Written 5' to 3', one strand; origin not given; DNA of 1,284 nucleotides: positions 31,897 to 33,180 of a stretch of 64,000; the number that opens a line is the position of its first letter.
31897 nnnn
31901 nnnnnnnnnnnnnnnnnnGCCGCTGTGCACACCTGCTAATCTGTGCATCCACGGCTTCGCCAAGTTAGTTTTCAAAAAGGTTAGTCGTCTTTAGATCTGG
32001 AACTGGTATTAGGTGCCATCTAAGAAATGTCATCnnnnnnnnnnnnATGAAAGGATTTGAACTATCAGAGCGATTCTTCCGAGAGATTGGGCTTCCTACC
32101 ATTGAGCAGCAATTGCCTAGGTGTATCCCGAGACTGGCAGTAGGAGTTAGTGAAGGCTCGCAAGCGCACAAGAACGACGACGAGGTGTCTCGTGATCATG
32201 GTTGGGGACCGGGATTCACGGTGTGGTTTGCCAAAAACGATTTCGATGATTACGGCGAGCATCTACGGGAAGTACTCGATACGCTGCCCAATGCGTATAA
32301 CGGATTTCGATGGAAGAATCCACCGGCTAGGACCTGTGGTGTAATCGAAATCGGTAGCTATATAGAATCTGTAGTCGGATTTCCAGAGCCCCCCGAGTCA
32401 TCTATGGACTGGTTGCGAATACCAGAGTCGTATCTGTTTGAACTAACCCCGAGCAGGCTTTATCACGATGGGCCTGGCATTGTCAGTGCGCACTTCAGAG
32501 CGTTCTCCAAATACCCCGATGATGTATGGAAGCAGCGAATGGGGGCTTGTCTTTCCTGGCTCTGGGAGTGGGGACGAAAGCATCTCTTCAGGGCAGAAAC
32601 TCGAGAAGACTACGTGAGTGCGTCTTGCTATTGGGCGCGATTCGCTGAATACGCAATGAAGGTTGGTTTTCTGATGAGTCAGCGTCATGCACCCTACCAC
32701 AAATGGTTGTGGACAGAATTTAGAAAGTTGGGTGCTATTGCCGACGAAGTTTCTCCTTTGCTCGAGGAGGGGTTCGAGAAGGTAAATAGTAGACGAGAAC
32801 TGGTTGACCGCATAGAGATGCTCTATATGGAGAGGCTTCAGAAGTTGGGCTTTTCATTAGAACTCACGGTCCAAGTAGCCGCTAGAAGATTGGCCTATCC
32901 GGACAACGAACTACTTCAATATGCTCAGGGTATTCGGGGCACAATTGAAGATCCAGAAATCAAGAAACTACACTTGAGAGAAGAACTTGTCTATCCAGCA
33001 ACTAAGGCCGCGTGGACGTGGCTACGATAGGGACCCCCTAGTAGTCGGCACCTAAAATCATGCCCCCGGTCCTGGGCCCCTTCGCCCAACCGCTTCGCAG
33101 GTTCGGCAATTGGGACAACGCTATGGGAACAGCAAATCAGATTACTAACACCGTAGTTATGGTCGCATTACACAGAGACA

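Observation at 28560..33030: Three tandem paralogs of a nucleotidyltransferase-like/DUF4037-like family interleaved with an APH kinase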

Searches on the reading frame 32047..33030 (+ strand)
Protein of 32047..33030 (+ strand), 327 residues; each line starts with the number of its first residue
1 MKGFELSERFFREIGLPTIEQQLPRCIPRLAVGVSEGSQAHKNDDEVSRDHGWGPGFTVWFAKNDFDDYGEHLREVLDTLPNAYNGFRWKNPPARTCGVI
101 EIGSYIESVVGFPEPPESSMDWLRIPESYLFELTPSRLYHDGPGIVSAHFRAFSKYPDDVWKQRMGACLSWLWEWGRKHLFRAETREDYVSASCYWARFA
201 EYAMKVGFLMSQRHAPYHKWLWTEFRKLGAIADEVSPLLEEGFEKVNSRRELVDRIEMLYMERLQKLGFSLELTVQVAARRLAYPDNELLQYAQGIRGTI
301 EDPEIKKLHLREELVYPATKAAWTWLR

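Call 4: search_protein_families(library=pfam, proteins=[window:32047-33030:+], max_evalue=0.1)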
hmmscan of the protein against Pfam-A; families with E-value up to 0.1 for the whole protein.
window:32047-33030:+ (327 aa): 1 family
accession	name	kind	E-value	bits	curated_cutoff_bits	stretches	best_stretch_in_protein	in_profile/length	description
PF13228.11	DUF4037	-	1.6e-19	70.9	22.1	1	122-221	1-101/101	Domain of unknown function (DUF4037)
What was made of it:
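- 32047..33030 (+): P3, DUF4037 protein, 327 aa (motif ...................); the protein whose structure was modelled. PF13228 E = 1.6e-19 (call 4).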

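Call 8: search_protein_families(library=ncbifam, proteins=[window:32047-33030:+], max_evalue=0.01)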
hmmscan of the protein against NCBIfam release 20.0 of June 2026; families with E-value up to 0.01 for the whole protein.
window:32047-33030:+ (327 aa): 0 families

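Call 10: search_solved_structures(query=window:32047-33030:+, max_evalue=10)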
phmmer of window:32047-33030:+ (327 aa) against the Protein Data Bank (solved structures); distinct sequences matched with E-value up to 10: 1.
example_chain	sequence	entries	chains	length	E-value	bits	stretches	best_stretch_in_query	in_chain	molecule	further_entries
9tlp_A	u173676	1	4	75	1.2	12.1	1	227-280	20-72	Sc-apCC-2-BCL-xL-6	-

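Call 17: find_homologous_proteins(query=window:32047-33030:+)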
Query window:32047-33030:+ (327 aa): 66 proteins with E <= 0.001 among 1117 candidates.
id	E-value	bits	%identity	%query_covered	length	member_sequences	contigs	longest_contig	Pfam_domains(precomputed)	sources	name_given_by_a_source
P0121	1.4e-227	773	100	100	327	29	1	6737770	PF13228.12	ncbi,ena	-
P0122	1.7e-193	661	87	100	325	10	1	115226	PF13228.12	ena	-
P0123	9.9e-188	642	82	100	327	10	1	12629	PF13228.12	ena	-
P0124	6.4e-180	617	80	100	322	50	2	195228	PF13228.12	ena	-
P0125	8.7e-173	593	76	100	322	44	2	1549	PF13228.12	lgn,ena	-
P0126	1.4e-167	576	80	91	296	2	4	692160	PF13228.12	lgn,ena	-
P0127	1.0e-164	567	73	100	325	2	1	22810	PF13228.12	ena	-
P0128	3.9e-163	561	71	100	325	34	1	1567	PF13228.12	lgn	-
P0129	6.1e-150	518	66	100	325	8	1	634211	PF13228.12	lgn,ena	-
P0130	1.1e-149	517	73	91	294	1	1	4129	PF13228.12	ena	-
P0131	3.0e-149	516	66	100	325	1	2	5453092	PF13228.12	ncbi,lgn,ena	-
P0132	7.2e-144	498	64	100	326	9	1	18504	PF13228.12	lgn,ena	-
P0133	1.4e-125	438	55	100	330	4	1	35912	PF13228.12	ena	-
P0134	6.1e-118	413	53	100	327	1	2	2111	PF13228.12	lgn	-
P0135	1.2e-117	412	53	100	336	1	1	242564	PF13228.12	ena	-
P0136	1.9e-116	408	51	100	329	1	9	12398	PF13228.12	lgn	-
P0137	2.2e-115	404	55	100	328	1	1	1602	PF13228.12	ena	-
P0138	5.7e-114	400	52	99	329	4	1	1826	PF13228.12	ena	-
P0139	8.0e-112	393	58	83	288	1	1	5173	PF13228.12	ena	-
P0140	2.1e-108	381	51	99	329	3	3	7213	PF13228.12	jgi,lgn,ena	-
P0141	4.3e-105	370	50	99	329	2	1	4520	PF13228.12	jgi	-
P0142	1.7e-98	349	46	100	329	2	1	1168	PF13228.12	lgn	-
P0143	8.5e-96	340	47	100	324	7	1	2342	PF13228.12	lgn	-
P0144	2.7e-95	338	47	99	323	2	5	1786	PF13228.12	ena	-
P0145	1.7e-93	332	44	100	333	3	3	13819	PF13228.12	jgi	jgi:hypothetical protein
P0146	1.8e-93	332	46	99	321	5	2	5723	PF13228.12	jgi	jgi:hypothetical protein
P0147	1.2e-92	330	47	100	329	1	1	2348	PF13228.12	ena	-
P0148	6.2e-91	324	45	100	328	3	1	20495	PF13228.12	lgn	-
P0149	2.2e-90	322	60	66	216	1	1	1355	PF13228.12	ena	-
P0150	8.3e-88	314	46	94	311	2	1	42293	PF13228.12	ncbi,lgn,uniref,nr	ncbi:hypothetical protein FHS19_006987 [Paenibacillus rhizosphaerae]|uniref:DUF4037 domain-containin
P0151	4.5e-87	311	45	99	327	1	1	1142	PF13228.12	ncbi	-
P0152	1.7e-86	309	44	100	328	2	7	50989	PF13228.12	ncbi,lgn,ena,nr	ncbi:hypothetical protein CMK11_01970 [Candidatus Poribacteria bacterium]|nr:hypothetical protein [C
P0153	1.2e-85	307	44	99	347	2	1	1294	PF13228.12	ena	-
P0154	2.0e-83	299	43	100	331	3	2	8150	PF13228.12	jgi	-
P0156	3.9e-83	298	45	99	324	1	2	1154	PF13228.12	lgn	-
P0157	3.2e-80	289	61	57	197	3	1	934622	PF13228.12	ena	-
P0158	3.1e-79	285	43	89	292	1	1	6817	PF13228.12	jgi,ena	-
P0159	3.3e-77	279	53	69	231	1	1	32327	PF13228.12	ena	-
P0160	4.6e-76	275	42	98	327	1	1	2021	PF13228.12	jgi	jgi:hypothetical protein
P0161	2.6e-74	269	41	94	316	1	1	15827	PF13228.12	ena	-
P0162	8.0e-74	268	39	94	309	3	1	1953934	PF13228.12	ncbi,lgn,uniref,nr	ncbi:hypothetical protein FHS19_001676 [Paenibacillus rhizosphaerae]|uniref:DUF4037 domain-containin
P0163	4.1e-73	265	41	91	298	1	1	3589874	PF13228.12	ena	-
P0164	8.3e-73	264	41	100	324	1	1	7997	PF13228.12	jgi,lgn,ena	-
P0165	6.9e-70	255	36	95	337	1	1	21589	PF13228.12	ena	-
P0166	8.2e-68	248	47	77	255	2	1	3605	PF13228.12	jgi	jgi:hypothetical protein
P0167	7.8e-64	235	41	91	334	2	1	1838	PF13228.12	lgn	-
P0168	4.2e-62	229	42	89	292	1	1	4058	PF13228.12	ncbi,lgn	ncbi:MAG: DUF4037 domain-containing protein [Armatimonadia bacterium]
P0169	4.8e-58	216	44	74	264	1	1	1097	PF13228.12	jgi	-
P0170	1.6e-55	207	37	96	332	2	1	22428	PF13228.12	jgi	-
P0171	1.8e-29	122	30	95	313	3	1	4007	PF13228.12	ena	-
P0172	3.6e-29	121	29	95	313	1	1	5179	PF13228.12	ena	-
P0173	4.4e-28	117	29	89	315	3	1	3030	PF13228.12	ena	-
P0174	4.9e-28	117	29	95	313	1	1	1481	PF13228.12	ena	-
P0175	2.8e-25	108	31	71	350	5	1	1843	PF13228.12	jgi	jgi:hypothetical protein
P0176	8.2e-25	106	36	70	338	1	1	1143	PF13228.12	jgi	jgi:hypothetical protein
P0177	1.2e-20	93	29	83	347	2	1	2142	PF13228.12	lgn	-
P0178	1.6e-19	89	28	82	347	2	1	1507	PF13228.12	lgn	-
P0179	4.0e-19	88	33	57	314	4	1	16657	PF13228.12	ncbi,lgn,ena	-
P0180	1.0e-18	86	27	94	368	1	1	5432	PF13228.12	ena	-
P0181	2.2e-18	85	29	74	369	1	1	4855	PF13228.12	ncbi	ncbi:MAG: DUF4037 domain-containing protein [Aggregatilineales bacterium]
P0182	7.5e-18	84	28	73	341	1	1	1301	PF13228.12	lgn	-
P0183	4.8e-15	74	27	75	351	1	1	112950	PF13228.12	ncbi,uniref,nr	ncbi:DUF4037 domain-containing protein [Nocardiopsis quinghaiensis]|uniref:DUF4037 domain-containing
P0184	3.3e-13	68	30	69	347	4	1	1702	PF13228.12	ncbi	-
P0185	2.6e-12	65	29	67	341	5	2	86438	PF13228.12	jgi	jgi:hypothetical protein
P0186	7.2e-11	61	31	62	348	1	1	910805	PF13228.12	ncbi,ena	-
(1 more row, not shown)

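Call 27: predict_structure(alignment_id=A1)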
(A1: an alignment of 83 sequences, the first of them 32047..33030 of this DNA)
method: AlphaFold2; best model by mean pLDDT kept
length: 327 residues; sequences in the alignment: 83
mean_pLDDT: 93.6   pTM: 0.91
mean pLDDT of the five models: 93.6, 93.5, 93.2, 92.8, 92.3
residues with pLDDT >= 90: 280; 70-90: 29; 50-70: 14; < 50: 4
segments of 3 or more residues with pLDDT < 50: 325-327
pLDDT, mean of each block of 10 residues (from residue 1): 95 98 98 94 88 92 98 98 94 91 96 97 97 95 97 97 98 98 97 98 99 96 97 98 95 98 96 65 84 96 97 90 48
secondary structure, 60 per line:
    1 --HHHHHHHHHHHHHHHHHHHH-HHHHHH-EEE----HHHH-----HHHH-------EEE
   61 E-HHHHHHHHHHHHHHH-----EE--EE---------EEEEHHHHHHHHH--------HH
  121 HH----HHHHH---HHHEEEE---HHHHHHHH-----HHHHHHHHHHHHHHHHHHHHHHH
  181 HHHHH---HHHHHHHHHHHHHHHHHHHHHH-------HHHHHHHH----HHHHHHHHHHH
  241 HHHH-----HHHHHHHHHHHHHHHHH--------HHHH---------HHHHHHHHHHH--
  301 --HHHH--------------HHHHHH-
elements in order: H3-22 H24-29 E31-33 H38-41 H47-50 E58-61 H63-77 E98-101 H102-110 H119-122 H127-131 E138-141 H145-152 H158-185 H189-210 H218-225 H230-244 H250-266 H275-278 H288-298 H303-306 H321-326
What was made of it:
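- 32047..33030 (+): AlphaFold model pLDDT 93.6 (call 27).
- The full-length P3 model has pLDDT 93.6 (call 27).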

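Call 31: fold_search(model_id=the predicted structure, library=pdb)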
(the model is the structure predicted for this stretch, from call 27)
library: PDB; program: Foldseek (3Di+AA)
matches with E <= 10: 276; with E <= 0.001: 0
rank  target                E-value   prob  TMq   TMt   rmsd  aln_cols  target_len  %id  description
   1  6p06_A                2.7e-03  1.00  0.40  0.48   8.4       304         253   11  Ternary structure of the E52D mutant of ANT-4 with Neomycin and AMPCPP (released 2020-01-29)
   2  6nmk_A                2.7e-03  1.00  0.38  0.46   8.2       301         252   12  Binary complex structure of the T130K mutant of ANT-4'' with Neomycin (released 2020-01-15)
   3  3c18_A                7.7e-03  1.00  0.35  0.39   8.4       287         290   10  Crystal structure of nucleotidyltransferase-like protein (ZP_00538802.1) from Exiguobacterium sibiricum 255-15 at 1.90 (released 2008-02-12)
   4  6un8_B                8.5e-03  1.00  0.36  0.42   9.0       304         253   10  Wild type ANT bound to neomycin (released 2020-05-06)
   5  6nmk_B                9.3e-03  1.00  0.37  0.44   8.3       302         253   11  Binary complex structure of the T130K mutant of ANT-4'' with Neomycin (released 2020-01-15)
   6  3c18_B                1.0e-02  1.00  0.35  0.38   9.2       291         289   10  Crystal structure of nucleotidyltransferase-like protein (ZP_00538802.1) from Exiguobacterium sibiricum 255-15 at 1.90 (released 2008-02-12)
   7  3jyy_B                1.0e-02  0.97  0.27  0.31  11.6       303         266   13  SeMet LinB complexed with PPi (released 2009-11-03)
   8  3jyy_A                1.6e-02  0.98  0.31  0.36  11.0       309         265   12  SeMet LinB complexed with PPi (released 2009-11-03)
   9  1kny_A                2.1e-02  0.99  0.39  0.47   9.3       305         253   10  KANAMYCIN NUCLEOTIDYLTRANSFERASE (released 1996-08-17)
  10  1kan_A                6.1e-02  0.98  0.39  0.47   8.7       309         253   10  MOLECULAR STRUCTURE OF KANAMYCIN NUCLEOTIDYLTRANSFERASE DETERMINED TO 3.0-ANGSTROMS RESOLUTION (released 1994-08-31)
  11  8vxb                  2.1e-01  0.66  0.31  0.35  13.0       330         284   12  Structure of ANT(6)-Ib from Campylobacter fetus subsp fetus complexed with hydrated streptomycin (released 2024-09-18)
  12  5wiu                  2.3e-01  0.25  0.20  0.18  26.6       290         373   12  Structure of the human D4 Dopamine receptor in complex with Nemonapride (released 2017-10-18)
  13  9dbi_A                3.0e-01  0.54  0.27  0.36  12.1       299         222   10  Structure of Hailong HalB D21A/D23A mutant (released 2025-05-07)
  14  8vyy_A                1.1e+00  0.13  0.16  0.20  18.3       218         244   16  The crystal structure of MarE in complex with its native substrate, beta-methyl-L-tryptophan (released 2025-04-02)
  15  8th4_A                1.2e+00  0.28  0.21  0.18  18.4       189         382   14  Structure of AT118-L Nanobody Antagonist in Complex with the Angiotensin II Type I Receptor and Losartan (released 2024-05-22)
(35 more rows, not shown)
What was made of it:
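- On Antibiotic nucleotidyltransferases (ANT(4'), LinB, ANT(6)): The top Foldseek hits are ANT(4'), 3c18 and LinB (call 31).
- The best Foldseek match is ANT(4'), at probability 1.0 (call 31).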

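Call 37: search_solved_structures(query=A1, max_evalue=10, show_alignments=4)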
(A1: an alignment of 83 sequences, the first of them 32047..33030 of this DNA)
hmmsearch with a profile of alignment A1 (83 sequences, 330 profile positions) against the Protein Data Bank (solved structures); distinct sequences matched with E-value up to 10: 11.
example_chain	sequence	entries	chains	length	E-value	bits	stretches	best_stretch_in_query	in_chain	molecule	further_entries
8qag_A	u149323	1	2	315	0.083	15.5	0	171-209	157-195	sc-CC-6-95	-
5tgw_A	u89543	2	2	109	0.1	15.2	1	225-315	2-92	PS1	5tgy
6z35_A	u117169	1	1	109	0.13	14.8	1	225-314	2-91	Maquette 2-1ip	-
7vg7_B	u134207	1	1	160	0.14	14.7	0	54-87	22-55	Uteroglobin,PB1m6A9 peptide,Uteroglobin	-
7vf3_B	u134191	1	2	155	0.21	14.1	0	54-84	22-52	Uteroglobin,PB1m7 peptide,Uteroglobin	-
9ugr_A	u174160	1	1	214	0.21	14.1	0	222-293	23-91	Syn-F4-Link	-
5j0j_A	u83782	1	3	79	0.89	12.1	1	222-278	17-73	designed protein 2L6HC3_6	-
2cqx_A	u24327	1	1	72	0.92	12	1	143-189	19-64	LAG1 longevity assurance homolog 5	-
8gjg_A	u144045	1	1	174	1.5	11.3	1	261-320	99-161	gluc_A04_0005 Binder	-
6ig9_T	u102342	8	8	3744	4.8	9.7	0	214-268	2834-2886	Transcription-associated protein 1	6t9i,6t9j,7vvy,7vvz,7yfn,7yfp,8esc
5ojs_T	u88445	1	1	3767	4.9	9.7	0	214-268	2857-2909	Transcription-associated protein 1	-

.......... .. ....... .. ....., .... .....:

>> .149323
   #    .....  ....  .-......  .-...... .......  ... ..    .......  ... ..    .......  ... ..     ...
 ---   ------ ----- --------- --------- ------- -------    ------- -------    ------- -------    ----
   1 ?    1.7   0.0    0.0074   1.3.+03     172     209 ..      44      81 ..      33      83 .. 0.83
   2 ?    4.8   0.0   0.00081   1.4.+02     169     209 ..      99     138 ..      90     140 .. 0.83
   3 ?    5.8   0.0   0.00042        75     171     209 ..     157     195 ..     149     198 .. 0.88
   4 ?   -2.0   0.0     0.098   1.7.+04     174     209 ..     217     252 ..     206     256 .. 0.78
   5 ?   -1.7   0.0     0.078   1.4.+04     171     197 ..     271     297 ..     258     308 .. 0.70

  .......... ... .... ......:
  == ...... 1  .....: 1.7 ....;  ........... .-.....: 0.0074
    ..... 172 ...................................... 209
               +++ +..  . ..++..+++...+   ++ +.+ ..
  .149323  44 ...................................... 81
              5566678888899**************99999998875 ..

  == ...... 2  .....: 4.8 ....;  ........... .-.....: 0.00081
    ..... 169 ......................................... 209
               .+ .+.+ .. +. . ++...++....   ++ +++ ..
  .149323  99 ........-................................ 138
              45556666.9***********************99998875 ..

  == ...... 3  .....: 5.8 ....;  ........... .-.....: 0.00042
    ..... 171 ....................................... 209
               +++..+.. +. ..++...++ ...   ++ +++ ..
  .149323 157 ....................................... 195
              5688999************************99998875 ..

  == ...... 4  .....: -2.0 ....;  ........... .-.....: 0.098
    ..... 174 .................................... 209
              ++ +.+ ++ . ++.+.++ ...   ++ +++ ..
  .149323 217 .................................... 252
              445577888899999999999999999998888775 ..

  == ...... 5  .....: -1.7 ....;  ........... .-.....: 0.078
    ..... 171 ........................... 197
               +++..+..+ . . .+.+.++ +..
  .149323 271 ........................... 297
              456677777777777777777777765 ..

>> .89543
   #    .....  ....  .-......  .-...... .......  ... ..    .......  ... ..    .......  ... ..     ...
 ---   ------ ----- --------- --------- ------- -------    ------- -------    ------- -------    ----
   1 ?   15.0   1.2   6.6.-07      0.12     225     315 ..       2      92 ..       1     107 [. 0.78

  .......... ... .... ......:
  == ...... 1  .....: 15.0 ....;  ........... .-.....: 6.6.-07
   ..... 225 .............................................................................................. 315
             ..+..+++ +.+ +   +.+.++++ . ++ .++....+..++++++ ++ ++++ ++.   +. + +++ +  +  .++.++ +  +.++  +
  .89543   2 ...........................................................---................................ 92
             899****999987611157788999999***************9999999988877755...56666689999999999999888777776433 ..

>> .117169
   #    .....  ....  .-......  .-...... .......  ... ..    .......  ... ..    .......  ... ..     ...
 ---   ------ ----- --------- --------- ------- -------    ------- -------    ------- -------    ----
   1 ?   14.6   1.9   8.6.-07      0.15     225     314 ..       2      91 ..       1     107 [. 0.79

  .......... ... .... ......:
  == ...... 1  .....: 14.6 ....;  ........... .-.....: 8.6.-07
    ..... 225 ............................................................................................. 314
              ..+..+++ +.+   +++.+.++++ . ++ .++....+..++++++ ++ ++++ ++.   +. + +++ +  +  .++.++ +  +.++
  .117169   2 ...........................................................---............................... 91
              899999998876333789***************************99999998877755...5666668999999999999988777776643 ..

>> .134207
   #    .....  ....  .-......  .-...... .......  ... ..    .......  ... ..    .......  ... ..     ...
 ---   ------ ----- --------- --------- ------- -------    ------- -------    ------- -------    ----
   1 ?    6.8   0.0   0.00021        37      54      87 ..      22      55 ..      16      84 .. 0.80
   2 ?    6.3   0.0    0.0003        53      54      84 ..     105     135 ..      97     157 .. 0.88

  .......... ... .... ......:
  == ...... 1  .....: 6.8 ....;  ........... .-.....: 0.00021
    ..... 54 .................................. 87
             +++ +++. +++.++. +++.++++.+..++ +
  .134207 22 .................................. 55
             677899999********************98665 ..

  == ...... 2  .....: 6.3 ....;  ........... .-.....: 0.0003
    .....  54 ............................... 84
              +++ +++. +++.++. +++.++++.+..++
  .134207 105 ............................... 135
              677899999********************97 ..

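Call 38: search_protein_families(library=pfam, alignment_id=A1, max_evalue=1)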
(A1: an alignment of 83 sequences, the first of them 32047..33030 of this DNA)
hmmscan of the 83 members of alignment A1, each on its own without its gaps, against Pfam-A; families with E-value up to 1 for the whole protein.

A. member 1, window:32047-33030:+ (327 aa): 1 family
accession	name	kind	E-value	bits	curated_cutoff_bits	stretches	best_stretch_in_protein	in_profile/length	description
PF13228.11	DUF4037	-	1.6e-19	70.9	22.1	1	122-221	1-101/101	Domain of unknown function (DUF4037)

B. families by the number of members that match (of 83 scanned): 18 families
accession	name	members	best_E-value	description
PF13228.11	DUF4037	83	8.7e-37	Domain of unknown function (DUF4037)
PF07827.16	KNTase_C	5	0.019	KNTase C-terminal domain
PF15142.11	INCA1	2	0.0036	INCA1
PF20795.3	DUF6841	2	0.12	NTF2-like protein (DUF6841)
PF18241.6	AvrM-A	1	0.027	Flax-rust effector AvrM-A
PF09374.15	PG_binding_3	1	0.029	Predicted Peptidoglycan domain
PF21140.2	eIF4G1-like_eIF4E-bd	1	0.039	Translation initiation factor eIF4G-like, eIF4E-binding domain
PF11387.14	DUF2795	1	0.08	Protein of unknown function (DUF2795)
PF20277.3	CTD11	1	0.093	C-terminal domain 11 of the ABC-three component (ABC-3C) systems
PF06840.17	PDC10_C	1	0.17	Programmed cell death protein 10, C-terminal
PF15815.10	MKRN1_C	1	0.18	E3 ubiquitin-protein ligase makorin, C-terminal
PF02515.22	CoA_transf_3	1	0.21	CoA-transferase family III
PF21387.2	Gp6_C-I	1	0.22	Baseplate structural protein gp6, C-terminal domain I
PF13522.11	GATase_6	1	0.25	Glutamine amidotransferase domain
PF17616.7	US6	1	0.26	Viral unique short region 6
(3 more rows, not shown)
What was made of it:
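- On Pfam DUF4037 (PF13228): All 83 aligned relatives match (call 38).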

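Call 41: find_encoding_contigs(protein=P0121, flank=10000, max_places=3)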
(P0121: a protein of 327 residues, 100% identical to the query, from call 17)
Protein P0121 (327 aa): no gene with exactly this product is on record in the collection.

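Call 42: find_encoding_contigs(protein=P0131, flank=10000, max_places=3)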
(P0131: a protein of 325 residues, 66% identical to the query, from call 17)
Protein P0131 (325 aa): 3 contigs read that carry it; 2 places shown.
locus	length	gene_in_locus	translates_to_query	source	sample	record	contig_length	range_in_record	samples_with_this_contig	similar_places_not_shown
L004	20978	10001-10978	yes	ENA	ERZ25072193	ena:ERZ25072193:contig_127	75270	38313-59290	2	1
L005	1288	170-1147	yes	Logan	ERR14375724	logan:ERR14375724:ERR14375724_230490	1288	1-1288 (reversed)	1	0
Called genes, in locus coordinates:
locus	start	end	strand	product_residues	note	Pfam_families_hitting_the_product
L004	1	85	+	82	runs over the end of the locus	PF04014:MazE_antitoxin (weak)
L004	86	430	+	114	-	PF02452:PemK_toxin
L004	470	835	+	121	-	PF00719:Pyrophosphatase (weak)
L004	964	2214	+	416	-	PF00583:Acetyltransf_1, PF13673:Acetyltransf_10, PF13508:Acetyltransf_7, PF08445:FR47 (weak), PF13427:AadA_C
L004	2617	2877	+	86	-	PF13560:HTH_31, PF01381:HTH_3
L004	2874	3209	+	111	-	PF00085:Thioredoxin, PF13098:Thioredoxin_2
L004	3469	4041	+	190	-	PF00929:RNase_T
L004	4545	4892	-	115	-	-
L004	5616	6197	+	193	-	PF13563:2_5_RNA_ligase2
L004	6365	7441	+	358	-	PF02746:MR_MLE_N, PF13378:MR_MLE_C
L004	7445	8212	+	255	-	PF05721:PhyH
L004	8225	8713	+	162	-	-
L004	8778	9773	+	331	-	PF00293:NUDIX, PF04229:GrpB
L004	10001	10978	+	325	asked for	PF13228:DUF4037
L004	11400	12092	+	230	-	PF13649:Methyltransf_25 (faint), PF08241:Methyltransf_11 (faint)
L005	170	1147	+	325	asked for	PF13228:DUF4037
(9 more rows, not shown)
